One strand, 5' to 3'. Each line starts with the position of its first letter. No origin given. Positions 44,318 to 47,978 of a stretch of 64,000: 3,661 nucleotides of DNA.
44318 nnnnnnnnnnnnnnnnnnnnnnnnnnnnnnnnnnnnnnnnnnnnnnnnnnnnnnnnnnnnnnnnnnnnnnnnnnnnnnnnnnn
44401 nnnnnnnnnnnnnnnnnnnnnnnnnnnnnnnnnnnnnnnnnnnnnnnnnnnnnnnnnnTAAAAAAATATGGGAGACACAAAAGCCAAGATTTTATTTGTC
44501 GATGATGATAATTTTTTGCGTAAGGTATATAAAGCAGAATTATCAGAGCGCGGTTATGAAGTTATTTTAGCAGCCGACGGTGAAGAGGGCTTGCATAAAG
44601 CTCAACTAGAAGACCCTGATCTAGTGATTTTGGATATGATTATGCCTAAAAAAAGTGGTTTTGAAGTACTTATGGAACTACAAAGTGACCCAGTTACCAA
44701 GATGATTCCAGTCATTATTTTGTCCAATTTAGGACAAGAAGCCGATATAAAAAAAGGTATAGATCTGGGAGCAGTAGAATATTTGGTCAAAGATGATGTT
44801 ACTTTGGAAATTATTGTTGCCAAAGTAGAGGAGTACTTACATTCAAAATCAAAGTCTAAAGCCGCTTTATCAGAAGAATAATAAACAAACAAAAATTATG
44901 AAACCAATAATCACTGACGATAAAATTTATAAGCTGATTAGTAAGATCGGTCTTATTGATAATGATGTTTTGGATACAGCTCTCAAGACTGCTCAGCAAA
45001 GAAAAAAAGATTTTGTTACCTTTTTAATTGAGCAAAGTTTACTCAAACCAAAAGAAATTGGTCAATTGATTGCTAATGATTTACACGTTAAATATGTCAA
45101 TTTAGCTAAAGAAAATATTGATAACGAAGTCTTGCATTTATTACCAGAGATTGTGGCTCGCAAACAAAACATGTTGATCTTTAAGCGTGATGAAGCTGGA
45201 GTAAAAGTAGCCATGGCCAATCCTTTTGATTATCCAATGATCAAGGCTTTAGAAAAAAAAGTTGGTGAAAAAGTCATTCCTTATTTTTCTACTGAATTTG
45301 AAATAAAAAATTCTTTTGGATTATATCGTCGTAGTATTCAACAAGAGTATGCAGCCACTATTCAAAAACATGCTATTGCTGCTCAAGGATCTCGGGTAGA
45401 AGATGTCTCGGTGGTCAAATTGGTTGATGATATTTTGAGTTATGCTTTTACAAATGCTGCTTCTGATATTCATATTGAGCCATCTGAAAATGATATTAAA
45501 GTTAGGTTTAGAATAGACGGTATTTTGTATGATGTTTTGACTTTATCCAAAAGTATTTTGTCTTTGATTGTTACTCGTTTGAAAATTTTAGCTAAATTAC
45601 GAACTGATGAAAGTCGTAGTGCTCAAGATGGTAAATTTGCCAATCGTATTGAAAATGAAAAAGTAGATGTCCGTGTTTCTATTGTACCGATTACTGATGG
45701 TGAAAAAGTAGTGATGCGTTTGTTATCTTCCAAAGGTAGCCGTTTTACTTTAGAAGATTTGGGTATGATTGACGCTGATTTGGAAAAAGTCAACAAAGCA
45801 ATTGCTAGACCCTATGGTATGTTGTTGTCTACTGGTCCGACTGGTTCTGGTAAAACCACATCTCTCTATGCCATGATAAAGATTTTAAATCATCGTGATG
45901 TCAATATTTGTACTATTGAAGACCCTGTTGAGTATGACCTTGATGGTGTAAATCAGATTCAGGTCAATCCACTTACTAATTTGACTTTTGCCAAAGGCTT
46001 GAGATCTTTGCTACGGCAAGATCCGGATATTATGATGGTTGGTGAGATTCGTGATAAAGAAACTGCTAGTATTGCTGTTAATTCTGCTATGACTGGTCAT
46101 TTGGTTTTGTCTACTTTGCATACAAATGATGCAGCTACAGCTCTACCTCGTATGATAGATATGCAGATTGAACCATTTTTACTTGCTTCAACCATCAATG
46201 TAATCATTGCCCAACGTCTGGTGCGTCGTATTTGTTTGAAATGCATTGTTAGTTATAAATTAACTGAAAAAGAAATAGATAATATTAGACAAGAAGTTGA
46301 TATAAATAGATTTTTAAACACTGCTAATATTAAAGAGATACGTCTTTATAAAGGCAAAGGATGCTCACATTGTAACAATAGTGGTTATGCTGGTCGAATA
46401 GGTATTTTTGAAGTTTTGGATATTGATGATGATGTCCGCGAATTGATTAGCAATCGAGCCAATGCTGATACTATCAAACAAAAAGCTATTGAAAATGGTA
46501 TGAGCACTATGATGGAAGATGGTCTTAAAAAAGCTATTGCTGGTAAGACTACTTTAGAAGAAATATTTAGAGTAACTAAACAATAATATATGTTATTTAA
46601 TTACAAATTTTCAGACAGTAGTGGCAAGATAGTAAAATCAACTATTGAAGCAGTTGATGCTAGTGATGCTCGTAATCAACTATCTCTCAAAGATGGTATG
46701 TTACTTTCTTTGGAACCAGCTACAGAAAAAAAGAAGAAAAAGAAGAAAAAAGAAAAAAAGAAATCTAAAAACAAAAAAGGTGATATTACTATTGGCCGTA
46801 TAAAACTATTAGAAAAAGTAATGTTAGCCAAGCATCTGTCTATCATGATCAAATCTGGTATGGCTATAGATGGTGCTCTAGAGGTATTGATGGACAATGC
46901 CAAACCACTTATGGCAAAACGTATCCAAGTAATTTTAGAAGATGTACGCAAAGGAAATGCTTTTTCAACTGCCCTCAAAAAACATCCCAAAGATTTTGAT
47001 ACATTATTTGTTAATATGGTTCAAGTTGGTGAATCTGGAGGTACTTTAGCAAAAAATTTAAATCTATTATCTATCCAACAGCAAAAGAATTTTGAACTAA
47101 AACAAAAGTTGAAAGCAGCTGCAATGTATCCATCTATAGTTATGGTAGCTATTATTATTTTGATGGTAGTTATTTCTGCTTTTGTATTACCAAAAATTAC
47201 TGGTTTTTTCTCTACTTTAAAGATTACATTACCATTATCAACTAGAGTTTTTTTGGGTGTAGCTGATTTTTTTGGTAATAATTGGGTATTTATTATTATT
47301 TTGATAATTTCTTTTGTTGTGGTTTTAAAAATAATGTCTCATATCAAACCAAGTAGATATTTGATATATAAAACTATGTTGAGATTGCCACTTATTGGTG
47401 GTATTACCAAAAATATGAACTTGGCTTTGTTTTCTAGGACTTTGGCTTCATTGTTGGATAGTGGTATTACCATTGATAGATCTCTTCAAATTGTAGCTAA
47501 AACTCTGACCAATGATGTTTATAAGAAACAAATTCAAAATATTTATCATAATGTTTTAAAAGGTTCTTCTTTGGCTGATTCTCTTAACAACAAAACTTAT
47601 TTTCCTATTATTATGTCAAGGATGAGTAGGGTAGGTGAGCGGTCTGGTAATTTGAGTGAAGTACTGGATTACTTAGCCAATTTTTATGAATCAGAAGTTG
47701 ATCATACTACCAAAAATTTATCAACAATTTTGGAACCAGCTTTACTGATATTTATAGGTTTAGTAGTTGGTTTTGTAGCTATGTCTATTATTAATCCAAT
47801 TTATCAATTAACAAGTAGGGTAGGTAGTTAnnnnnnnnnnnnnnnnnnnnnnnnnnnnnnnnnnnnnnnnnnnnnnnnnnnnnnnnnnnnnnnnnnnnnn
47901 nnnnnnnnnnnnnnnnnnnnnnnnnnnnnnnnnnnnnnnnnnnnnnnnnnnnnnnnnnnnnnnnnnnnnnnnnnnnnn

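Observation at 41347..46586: Che-like signalling cassette (MCP-like, CheW, CheA, CheY) transcriptionally fused to the type IV pilus machinery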

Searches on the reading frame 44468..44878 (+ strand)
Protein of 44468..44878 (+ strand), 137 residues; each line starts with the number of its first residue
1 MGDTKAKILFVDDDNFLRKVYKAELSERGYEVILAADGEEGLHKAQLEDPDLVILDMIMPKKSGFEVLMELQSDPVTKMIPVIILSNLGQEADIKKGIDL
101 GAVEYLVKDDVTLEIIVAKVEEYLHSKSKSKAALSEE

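Call 3: search_protein_families(library=pfam, proteins=[window:44468-44878:+], max_evalue=1)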
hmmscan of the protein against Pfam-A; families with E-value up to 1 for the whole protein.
window:44468-44878:+ (137 aa): 1 family
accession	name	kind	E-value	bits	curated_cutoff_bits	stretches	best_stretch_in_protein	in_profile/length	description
PF00072.30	Response_reg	-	5.8e-23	81.6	30.2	1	8-109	1-100/111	Response regulator receiver domain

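Call 4: search_protein_families(library=ncbifam, proteins=[window:44468-44878:+], max_evalue=1)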
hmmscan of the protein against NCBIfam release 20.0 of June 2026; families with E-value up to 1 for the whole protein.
window:44468-44878:+ (137 aa): 98 families (the best 25 are shown)
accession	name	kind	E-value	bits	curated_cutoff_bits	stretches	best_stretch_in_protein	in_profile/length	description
NF045944.1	ResRegRpaBCyano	equivalog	1e-24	87.2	330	1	9-124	1-112/229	response regulator transcription factor RpaB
TIGR02154.1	PhoB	equivalog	5.3e-24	84.8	296.2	1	5-130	2-126/226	phosphate regulon transcriptional regulator PhoB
NF007135.0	PRK09581.1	equivalog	1.1e-23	83.8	474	1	5-113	2-112/457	PleD family two-component system response regulator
NF051850.1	RespRegRprY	equivalog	3.3e-20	72.5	370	1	3-125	2-121/234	response regulator transcription factor RprY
NF053854.1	RespRegPhoBBctds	equivalog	5.8e-20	71.6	270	1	8-131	1-122/225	two-component system response regulator PhoB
NF040534.1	resp_reg_YycF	equivalog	6.1e-20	71.5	340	1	7-131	2-122/231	response regulator YycF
NF041733.1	resp_reg_CseB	equivalog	6.6e-20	71.5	350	1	7-130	2-121/228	two-component system response regulator CseB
TIGR01387.1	cztR_silR_copR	subfamily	8.3e-20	71.4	279.2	1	8-130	1-120/218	heavy metal response regulator transcription factor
NF008199.0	PRK10955.1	equivalog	1.8e-19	70.6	341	1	6-125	2-116/232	envelope stress response regulator transcription factor CpxR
NF045505.1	RR_RssB_Pseudo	equivalog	1.1e-18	67.5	700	1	1-120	1-118/394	two-component system response regulator RssB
TIGR02875.1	spore_0_A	equivalog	5.3e-18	65.2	200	1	5-127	2-125/262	sporulation transcription factor Spo0A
NF040689.1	MtrAB_MtrA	equivalog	5.6e-18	65.1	300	1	8-130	1-119/219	MtrAB system response regulator MtrA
NF033120.0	vanR_FM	exception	1.1e-17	64.5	460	1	7-125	5-119/231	vancomycin resistance response regulator transcription factor, VanR-F/VanR-M family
NF007005.1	PRK09468.1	equivalog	4.7e-17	62.2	331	1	5-129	3-124/237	osmolarity response regulator transcription factor OmpR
NF045717.1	DVU0259_DivK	exception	6.2e-17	61.8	160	1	6-98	3-96/117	DVU0259 family response regulator domain-containing protein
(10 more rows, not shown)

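Call 47: find_homologous_proteins(query=window:44468-44878:+, max_evalue=1e-15)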
Query window:44468-44878:+ (137 aa): 996 proteins with E <= 1e-15 among 1134 candidates; the best 120 are listed.
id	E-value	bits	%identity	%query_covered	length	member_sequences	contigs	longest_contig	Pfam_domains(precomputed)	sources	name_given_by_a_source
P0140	1.8e-78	279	100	100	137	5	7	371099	PF00072.31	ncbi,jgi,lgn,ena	-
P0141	3.7e-76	271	98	100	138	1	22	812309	PF00072.31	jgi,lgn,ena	jgi:DNA-binding response OmpR family regulator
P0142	7.0e-76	270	97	100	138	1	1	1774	PF00072.31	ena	-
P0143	2.0e-72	259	93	100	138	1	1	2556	PF00072.31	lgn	-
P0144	1.3e-61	224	79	98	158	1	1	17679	PF00072.31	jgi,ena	-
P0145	3.0e-61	223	79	98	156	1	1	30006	PF00072.31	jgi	jgi:DNA-binding response OmpR family regulator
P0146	6.4e-61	222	79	98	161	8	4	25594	PF00072.31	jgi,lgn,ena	-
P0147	9.1e-61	221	78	98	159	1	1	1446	PF00072.31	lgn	-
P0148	1.8e-60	220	78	97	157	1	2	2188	PF00072.31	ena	-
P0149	3.3e-60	220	78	98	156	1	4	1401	PF00072.31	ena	-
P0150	8.3e-60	218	79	96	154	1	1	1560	PF00072.31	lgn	-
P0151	1.2e-59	218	79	97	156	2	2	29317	PF00072.31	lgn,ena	-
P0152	1.8e-59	217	77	97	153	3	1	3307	PF00072.31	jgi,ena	-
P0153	2.3e-59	217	78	97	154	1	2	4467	PF00072.31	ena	-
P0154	8.3e-59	215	78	97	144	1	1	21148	PF00072.31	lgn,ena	-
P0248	4.4e-47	177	71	90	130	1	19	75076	PF00072.31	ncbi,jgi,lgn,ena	-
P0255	1.2e-44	169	63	91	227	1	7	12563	PF00072.31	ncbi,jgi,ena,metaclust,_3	metaclust:\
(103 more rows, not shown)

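Call 48: find_encoding_contigs(protein=P0140, flank=3000, max_places=4)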
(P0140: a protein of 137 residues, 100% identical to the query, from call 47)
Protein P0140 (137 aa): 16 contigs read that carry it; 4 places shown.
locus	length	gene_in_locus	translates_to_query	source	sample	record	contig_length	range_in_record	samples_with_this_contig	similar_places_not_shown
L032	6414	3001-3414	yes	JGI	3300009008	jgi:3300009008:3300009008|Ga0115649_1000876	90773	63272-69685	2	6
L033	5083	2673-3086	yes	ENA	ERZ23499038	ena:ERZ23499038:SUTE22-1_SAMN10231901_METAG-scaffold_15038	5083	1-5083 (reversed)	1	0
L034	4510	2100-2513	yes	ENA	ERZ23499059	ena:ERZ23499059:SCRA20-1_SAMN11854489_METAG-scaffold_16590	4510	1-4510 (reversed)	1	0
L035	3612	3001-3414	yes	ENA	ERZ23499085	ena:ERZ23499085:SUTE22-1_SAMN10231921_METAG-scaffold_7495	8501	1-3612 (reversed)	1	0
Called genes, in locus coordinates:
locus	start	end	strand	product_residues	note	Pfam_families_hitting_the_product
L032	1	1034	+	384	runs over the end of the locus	-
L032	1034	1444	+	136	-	PF01584:CheW (weak)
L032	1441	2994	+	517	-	PF01627:Hpt, PF02518:HATPase_c, PF01584:CheW (weak)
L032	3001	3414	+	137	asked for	PF00072:Response_reg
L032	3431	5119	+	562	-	PF05157:MshEN, PF00437:T2SSE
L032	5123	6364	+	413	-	PF00482:T2SSF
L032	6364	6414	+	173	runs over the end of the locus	-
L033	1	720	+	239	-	?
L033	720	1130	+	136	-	PF01584:CheW (weak)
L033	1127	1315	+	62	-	-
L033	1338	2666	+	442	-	PF02518:HATPase_c, PF01584:CheW (weak)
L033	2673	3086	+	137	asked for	PF00072:Response_reg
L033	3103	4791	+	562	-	PF05157:MshEN, PF00437:T2SSE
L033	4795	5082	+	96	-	?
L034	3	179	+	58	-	?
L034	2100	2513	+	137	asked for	PF00072:Response_reg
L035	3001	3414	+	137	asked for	PF00072:Response_reg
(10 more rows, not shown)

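Call 49: find_encoding_contigs(protein=P0248, flank=8000, max_places=2)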
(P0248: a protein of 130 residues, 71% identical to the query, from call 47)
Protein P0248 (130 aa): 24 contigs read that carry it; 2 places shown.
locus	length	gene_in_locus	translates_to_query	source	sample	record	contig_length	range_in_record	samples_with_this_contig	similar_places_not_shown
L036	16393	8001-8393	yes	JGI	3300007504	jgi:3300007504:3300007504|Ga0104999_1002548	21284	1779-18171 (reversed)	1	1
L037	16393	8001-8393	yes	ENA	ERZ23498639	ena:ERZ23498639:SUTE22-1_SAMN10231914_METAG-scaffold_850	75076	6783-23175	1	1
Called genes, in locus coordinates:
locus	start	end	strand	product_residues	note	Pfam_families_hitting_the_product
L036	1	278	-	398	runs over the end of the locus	PF01210:NAD_Gly3P_dh_N (faint), PF03446:NAD_binding_2 (faint), PF03721:UDPG_MGDP_dh_N, PF00984:UDPG_MGDP_dh, PF03720:UDPG_MGDP_dh_C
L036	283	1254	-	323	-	PF01073:3Beta_HSD, PF01370:Epimerase, PF02719:Polysacc_synt_2, PF04321:RmlD_sub_bind, PF16363:GDP_Man_Dehyd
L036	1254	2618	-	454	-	PF13727:CoA_binding_3 (weak), PF02397:Bac_transf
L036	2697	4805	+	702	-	PF04932:Wzy_C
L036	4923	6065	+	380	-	PF00015:MCPsignal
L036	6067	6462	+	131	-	PF01584:CheW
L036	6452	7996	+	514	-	PF01627:Hpt, PF02518:HATPase_c, PF01584:CheW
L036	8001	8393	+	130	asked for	PF00072:Response_reg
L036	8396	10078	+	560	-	PF05157:MshEN, PF00437:T2SSE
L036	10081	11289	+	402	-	PF28597:T2SSF_N (weak), PF00482:T2SSF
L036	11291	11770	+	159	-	PF07963:N_methyl (weak)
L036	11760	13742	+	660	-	PF07963:N_methyl (faint)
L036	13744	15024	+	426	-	PF13385:Laminin_G_3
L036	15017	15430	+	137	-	-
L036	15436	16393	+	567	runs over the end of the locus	PF11104:PilM_2, PF08841:DDR (faint), PF14450:FtsA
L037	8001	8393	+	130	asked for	PF00072:Response_reg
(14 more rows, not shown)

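Call 50: find_encoding_contigs(protein=P0255, flank=8000, max_places=2)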
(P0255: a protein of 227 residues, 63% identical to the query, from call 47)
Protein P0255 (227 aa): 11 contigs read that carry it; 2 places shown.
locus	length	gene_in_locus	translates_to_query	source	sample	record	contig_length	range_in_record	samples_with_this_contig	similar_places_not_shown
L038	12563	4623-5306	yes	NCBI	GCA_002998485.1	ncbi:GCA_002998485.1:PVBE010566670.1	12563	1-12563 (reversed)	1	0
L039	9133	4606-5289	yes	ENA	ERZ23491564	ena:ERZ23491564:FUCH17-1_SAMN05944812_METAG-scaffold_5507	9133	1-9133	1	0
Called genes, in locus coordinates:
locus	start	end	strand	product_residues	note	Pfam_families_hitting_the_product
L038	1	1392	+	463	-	?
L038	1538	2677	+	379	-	PF00015:MCPsignal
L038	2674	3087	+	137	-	PF01584:CheW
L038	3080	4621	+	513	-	PF01627:Hpt (weak), PF02518:HATPase_c, PF01584:CheW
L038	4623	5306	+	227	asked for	PF00072:Response_reg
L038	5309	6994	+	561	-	PF05157:MshEN, PF00437:T2SSE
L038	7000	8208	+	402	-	PF28597:T2SSF_N (faint), PF00482:T2SSF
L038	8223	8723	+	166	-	-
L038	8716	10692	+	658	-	-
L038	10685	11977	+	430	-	PF13385:Laminin_G_3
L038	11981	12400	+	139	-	-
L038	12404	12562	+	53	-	?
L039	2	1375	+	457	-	?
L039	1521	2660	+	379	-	PF00015:MCPsignal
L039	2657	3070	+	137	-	PF01584:CheW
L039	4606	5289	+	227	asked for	PF00072:Response_reg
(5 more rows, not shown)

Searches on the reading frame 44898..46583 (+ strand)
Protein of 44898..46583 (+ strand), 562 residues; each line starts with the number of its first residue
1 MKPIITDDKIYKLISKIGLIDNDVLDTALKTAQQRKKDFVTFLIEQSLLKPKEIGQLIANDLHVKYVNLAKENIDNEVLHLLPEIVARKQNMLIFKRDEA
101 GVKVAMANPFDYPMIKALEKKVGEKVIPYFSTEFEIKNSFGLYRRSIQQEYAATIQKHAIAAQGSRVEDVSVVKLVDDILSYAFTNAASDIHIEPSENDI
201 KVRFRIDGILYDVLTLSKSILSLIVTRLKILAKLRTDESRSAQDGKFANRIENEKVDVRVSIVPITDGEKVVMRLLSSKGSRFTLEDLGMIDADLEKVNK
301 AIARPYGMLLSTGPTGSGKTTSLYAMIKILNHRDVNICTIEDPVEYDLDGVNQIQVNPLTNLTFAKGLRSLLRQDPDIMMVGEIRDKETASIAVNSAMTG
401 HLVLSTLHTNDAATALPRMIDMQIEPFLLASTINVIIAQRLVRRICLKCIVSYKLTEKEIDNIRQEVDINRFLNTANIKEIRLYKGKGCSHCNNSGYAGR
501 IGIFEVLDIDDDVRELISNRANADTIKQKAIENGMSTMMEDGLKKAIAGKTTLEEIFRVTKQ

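Call 3: search_protein_families(library=pfam, proteins=[window:44898-46583:+], max_evalue=1)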
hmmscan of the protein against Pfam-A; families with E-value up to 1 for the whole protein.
window:44898-46583:+ (562 aa): 12 families
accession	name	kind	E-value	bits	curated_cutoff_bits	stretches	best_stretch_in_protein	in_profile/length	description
PF00437.27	T2SSE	-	2.7e-130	434.8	24.9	1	168-558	4-370/370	Type II/IV secretion system protein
PF05157.20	MshEN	-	9.1e-11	42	23.1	1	63-141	2-81/90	MshEN domain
PF13555.12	AAA_29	-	0.011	16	27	1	305-330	21-46/61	P-loop containing region of AAA domain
PF13401.12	AAA_22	-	0.016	16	27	1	307-345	6-44/130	AAA domain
PF03205.20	MobB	-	0.026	14.8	26.6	1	312-341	5-34/133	Molybdopterin guanine dinucleotide synthesis protein B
PF00213.23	OSCP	-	0.032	14.7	22.3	1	54-126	57-129/172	ATP synthase delta (OSCP) subunit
PF13604.12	AAA_30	-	0.048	13.8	27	1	298-336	10-48/191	AAA domain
PF13173.12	AAA_14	-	0.05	14.1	27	1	309-349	5-46/129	AAA domain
PF25199.1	nSTAND_NTPase5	-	0.065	13.5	34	1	304-349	39-85/145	Novel STAND NTPase 5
PF06646.16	CypI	-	0.078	12.6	27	1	131-222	189-283/332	Extracytoplasmic thiamine-binding lipoprotein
PF20720.3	nSTAND3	-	0.086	13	27.2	1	305-345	16-56/155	Novel STAND NTPase 3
PF13245.12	AAA_19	-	0.14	12.8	25.1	1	304-334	9-39/134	AAA domain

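Call 4: search_protein_families(library=ncbifam, proteins=[window:44898-46583:+], max_evalue=1)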
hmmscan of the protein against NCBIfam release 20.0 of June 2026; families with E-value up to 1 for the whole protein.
window:44898-46583:+ (562 aa): 22 families
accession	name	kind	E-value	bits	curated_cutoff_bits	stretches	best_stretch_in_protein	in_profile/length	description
TIGR02533.1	type_II_gspE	equivalog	6e-160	533.1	630.25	1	82-560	4-486/486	type II secretion system ATPase GspE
TIGR02538.1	type_IV_pilB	equivalog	7.1e-158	526.7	675.65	1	10-561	2-563/564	type IV-A pilus assembly ATPase PilB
NF007755.0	PRK10436.1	equivalog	4.3e-135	451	617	1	86-560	13-459/465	type II secretion system protein GspE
NF053534.1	T4PilAsmATPsTfpB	equivalog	5.2e-131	437.9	850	1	46-560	60-582/584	type IV pilus assembly ATPase TfpB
NF041000.1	ATPase_ComGA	equivalog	1.4e-74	250.5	300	1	178-443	2-266/267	competence type IV pilus ATPase ComGA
TIGR01420.1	pilT_fam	subfamily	6.3e-52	176.9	319.1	1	177-444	3-270/343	PilT/PilU family type 4a pilus ATPase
TIGR02525.1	plasmid_TraJ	equivalog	6.3e-26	91.2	368.3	1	291-443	137-299/372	plasmid transfer ATPase TraJ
TIGR02524.1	dot_icm_DotB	equivalog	1.5e-22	80.3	463.3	1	296-448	124-291/358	Dot/Icm type IV secretion system ATPase DotB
NF058587.1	archaellum_moto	equivalog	1.7e-17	63.4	550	1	311-545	280-524/527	archaellum flagellar ATPase motor FlaI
TIGR02782.1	TrbB_P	equivalog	6.1e-15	55.3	304.55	1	290-434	121-273/303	P-type conjugative transfer ATPase TrbB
TIGR03819.1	heli_sec_ATPase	hypoth_equivalog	9.5e-15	54.6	373.15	1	224-418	99-296/340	TadA family conjugal transfer-associated ATPase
TIGR02788.1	VirB11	equivalog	9.7e-14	51.1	249.95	1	299-424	138-267/308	P-type DNA transfer ATPase VirB11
NF010469.0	PRK13894.1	subfamily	1.4e-13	50.9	508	1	290-421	134-266/320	conjugal transfer ATPase TrbB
NF010407.0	PRK13833.1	subfamily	7.4e-13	48.6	499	1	290-425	129-265/323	conjugal transfer protein TrbB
NF053672.1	bindosome_BasE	exception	1.6e-09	37.1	1000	1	310-419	274-388/512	bindosome assembly system ATPase subunit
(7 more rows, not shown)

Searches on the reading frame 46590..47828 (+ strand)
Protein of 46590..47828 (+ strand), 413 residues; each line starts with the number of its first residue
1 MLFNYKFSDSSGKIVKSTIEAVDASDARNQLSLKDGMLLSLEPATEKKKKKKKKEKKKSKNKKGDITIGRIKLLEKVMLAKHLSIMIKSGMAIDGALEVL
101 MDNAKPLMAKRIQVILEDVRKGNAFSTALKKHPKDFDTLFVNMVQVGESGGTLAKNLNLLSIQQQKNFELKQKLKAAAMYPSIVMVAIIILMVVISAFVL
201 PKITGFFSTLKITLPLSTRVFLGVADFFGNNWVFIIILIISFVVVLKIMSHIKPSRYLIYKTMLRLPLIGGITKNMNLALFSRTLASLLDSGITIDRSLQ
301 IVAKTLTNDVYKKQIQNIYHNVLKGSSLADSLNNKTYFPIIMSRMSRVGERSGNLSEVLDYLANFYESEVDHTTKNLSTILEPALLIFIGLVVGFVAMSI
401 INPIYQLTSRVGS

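Call 3: search_protein_families(library=pfam, proteins=[window:46590-47828:+], max_evalue=1)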
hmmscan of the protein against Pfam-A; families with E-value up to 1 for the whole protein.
window:46590-47828:+ (413 aa): 4 families
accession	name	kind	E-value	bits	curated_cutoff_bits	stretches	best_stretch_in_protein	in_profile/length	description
PF00482.28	T2SSF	-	3.4e-57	192.3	25.2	2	281-402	1-124/125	Type II secretion system (T2SS), protein F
PF15794.10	CCDC106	-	0.13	12.5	30.2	1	16-78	65-127/220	Coiled-coil domain-containing protein 106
PF01105.29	EMP24_GP25L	-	0.3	11.6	25.9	1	130-200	107-177/182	emp24/gp25L/p24 family/GOLD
PF04597.19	Ribophorin_I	-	0.57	9.6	25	0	158-200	394-436/437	Ribophorin I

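Call 4: search_protein_families(library=ncbifam, proteins=[window:46590-47828:+], max_evalue=1)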
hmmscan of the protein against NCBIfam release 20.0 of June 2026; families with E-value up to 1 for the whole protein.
window:46590-47828:+ (413 aa): 7 families
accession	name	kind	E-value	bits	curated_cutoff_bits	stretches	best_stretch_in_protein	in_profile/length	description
TIGR02120.1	GspF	equivalog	5.9e-89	299.1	424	1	3-410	1-400/401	type II secretion system inner membrane protein GspF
NF052607.1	T4PiliAsmPilCThrm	equivalog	5.1e-68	230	700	1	2-409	3-402/406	type IV pilus assembly protein PilC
NF052606.1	T4PiliAsmPilCMyx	equivalog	2.8e-66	224.1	700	1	11-410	30-417/419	type IV pilus assembly protein PilC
NF007861.0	PRK10573.1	equivalog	1.4e-65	221.9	401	1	35-409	20-396/401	protein transport protein HofC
NF047826.1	T3SSXpsF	equivalog_domain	1e-55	189.2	650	1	2-412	3-405/405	type II secretion system protein XpsF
NF041012.2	T4P_ComGB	equivalog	6e-44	150.7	240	1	77-407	4-330/332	competence type IV pilus assembly protein ComGB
NF043039.1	HgcAB_like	equivalog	0.46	10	285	1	162-249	144-231/350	HgcAB-like fusion protein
